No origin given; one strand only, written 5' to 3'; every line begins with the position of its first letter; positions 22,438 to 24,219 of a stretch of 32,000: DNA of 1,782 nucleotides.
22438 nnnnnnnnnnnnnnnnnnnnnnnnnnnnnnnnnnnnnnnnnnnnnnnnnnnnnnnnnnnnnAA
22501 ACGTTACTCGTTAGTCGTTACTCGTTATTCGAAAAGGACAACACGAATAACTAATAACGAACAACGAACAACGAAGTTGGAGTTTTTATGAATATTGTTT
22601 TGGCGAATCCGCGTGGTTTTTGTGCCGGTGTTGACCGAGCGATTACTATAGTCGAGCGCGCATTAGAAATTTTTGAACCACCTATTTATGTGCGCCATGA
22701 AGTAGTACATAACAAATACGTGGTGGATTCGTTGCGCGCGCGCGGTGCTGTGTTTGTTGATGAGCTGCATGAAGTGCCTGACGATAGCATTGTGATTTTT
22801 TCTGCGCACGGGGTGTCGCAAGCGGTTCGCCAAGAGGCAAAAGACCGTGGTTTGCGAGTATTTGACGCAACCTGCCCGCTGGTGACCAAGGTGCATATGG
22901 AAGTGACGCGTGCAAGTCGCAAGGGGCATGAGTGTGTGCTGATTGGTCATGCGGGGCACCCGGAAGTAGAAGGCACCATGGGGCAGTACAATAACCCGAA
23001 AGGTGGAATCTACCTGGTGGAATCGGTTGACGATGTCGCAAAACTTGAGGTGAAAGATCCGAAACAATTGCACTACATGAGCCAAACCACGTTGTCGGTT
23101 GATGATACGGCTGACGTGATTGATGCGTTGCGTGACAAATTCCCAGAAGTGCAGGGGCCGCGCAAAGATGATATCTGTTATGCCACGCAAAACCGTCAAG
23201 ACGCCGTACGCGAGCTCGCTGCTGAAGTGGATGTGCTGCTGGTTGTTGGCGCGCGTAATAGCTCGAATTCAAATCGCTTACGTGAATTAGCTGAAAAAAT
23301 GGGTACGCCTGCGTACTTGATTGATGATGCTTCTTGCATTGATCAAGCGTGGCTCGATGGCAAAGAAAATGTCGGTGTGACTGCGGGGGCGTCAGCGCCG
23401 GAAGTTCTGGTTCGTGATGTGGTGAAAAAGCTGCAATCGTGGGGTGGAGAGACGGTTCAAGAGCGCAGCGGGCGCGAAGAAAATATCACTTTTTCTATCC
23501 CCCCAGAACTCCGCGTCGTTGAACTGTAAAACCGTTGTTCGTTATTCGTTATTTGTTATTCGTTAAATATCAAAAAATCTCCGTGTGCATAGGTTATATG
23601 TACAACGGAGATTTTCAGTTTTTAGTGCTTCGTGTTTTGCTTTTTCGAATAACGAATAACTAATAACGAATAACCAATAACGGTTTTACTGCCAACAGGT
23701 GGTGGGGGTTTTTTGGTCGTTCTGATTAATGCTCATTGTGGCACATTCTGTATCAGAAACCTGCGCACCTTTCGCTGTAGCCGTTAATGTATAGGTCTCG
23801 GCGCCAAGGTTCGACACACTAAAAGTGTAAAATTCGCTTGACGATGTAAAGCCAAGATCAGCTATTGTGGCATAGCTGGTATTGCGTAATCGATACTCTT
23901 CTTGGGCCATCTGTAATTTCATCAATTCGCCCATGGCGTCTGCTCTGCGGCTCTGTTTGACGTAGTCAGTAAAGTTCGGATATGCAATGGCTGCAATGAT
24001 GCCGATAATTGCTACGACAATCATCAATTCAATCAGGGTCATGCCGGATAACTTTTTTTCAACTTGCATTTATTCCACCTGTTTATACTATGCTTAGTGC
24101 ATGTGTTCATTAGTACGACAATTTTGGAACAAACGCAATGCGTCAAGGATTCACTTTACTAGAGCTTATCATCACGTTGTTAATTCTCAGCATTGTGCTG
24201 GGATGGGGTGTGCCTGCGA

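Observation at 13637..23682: Family of inverted heptanucleotide arrays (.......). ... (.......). at nearly every gene junction of the rpsT-murJ-ribF-ileS-lspA-fkpB-ispH-pilE block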

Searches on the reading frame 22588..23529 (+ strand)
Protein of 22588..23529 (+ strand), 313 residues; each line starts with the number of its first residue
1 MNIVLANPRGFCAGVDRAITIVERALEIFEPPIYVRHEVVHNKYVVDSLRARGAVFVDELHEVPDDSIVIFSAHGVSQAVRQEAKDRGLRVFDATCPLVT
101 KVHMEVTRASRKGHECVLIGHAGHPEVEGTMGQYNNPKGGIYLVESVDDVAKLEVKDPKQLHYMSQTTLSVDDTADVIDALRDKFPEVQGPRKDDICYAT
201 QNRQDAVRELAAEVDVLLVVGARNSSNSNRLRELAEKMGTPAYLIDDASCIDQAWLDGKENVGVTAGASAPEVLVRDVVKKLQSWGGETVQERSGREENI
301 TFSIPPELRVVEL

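Call 6: search_protein_families(library=pfam, proteins=[window:22588-23529:+])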
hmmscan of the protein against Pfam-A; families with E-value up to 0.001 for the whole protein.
window:22588-23529:+ (313 aa): 1 family
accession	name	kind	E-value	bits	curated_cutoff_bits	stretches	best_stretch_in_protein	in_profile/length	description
PF02401.23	LYTB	-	3.8e-101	338.3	24.5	1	3-283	1-267/267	LytB protein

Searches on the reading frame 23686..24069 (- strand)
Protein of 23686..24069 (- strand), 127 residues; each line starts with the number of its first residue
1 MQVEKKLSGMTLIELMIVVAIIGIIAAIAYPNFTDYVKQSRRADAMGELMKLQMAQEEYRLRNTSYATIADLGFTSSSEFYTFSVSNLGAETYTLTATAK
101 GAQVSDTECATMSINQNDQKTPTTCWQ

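Call 6: search_protein_families(library=pfam, proteins=[window:23686-24069:-])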
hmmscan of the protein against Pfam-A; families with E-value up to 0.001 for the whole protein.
window:23686-24069:- (127 aa): 3 families
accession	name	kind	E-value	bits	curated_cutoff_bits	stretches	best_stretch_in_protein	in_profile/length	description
PF16732.10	ComP_DUS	-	4.2e-23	82.5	27.3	1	31-113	1-87/87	Type IV minor pilin ComP, DNA uptake sequence receptor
PF07963.17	N_methyl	-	3.7e-08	33.1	21.2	1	8-30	5-27/27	Prokaryotic N-terminal methylation motif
PF00114.24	Pilin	-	0.00064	21.1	22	1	41-119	4-85/108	Pilin (bacterial filament)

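Call 7: search_protein_families(library=ncbifam, proteins=[window:23686-24069:-])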
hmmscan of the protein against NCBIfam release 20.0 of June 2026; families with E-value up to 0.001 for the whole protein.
window:23686-24069:- (127 aa): 9 families
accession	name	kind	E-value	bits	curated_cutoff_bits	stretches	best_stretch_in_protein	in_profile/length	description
NF041775.1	typeIV_PilA_Myxo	equivalog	2.6e-16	60.3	400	1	8-101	11-108/214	type IV pilin protein PilA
TIGR01710.1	typeII_sec_gspG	equivalog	3.6e-11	43.2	88.85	1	9-68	2-61/134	type II secretion system major pseudopilin GspG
NF007862.0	PRK10574.1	equivalog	4.7e-10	39.8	138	1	6-70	3-67/145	prepilin peptidase-dependent pilin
TIGR01708.2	typeII_sec_gspH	equivalog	2.8e-08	33.9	80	1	8-119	2-108/169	type II secretion system minor pseudopilin GspH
TIGR02532.1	IV_pilin_GFxxxE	domain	9e-08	31.6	16.3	1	8-30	2-24/24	prepilin-type N-terminal cleavage/methylation domain-containing protein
NF040999.1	pilin_ComGC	equivalog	2.8e-06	27.4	75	1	8-72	2-66/84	competence type IV pilus major pilin ComGC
NF041013.1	T4P_ComGE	equivalog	4.7e-06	26.6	49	1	5-64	1-61/83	competence type IV pilus minor pilin ComGE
NF007800.0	PRK10506.1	equivalog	0.00014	21.7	158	1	4-60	5-62/163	prepilin peptidase-dependent protein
TIGR02596.1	TIGR02596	subfamily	0.00041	20.5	70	1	11-50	2-41/196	Verru_Chthon cassette protein D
